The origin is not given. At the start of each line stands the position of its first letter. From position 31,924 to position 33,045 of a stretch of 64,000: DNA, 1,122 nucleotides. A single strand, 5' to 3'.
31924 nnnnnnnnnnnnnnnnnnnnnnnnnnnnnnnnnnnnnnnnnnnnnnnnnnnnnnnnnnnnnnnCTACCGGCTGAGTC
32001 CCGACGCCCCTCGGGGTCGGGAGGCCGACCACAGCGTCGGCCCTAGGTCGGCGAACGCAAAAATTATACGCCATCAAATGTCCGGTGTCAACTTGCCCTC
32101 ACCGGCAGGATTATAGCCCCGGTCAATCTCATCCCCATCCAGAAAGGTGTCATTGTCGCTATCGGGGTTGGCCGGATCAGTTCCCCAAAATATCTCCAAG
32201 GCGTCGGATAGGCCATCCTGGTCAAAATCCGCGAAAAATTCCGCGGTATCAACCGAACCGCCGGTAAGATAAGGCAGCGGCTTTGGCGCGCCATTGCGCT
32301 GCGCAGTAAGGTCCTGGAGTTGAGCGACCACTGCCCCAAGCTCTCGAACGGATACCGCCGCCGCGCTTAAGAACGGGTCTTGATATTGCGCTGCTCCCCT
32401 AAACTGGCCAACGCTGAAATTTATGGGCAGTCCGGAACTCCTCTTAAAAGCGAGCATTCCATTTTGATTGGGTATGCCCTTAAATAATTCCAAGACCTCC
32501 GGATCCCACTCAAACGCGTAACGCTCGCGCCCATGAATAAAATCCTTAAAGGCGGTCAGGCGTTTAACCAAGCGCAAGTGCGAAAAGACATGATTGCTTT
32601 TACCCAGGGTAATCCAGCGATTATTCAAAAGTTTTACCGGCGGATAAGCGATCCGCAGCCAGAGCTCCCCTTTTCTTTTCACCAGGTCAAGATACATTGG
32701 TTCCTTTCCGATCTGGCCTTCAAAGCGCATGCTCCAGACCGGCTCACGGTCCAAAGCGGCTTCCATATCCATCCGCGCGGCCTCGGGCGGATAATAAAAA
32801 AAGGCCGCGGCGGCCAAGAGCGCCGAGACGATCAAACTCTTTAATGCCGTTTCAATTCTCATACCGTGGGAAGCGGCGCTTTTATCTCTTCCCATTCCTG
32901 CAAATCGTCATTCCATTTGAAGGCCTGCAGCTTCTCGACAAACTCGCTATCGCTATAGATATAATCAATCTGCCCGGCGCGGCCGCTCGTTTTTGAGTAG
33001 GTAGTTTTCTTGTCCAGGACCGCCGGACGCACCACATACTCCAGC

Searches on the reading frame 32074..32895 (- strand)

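Call 9: search_protein_families(library=pfam, proteins=[window:32074-32895:-], max_evalue=0.01)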
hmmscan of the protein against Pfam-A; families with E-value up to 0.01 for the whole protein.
window:32074-32895:- (273 aa): 1 family
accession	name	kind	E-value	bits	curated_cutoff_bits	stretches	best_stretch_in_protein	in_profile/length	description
PF18884.5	TSP3_bac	-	0.0027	18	25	1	225-244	3-22/22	Bacterial TSP3 repeat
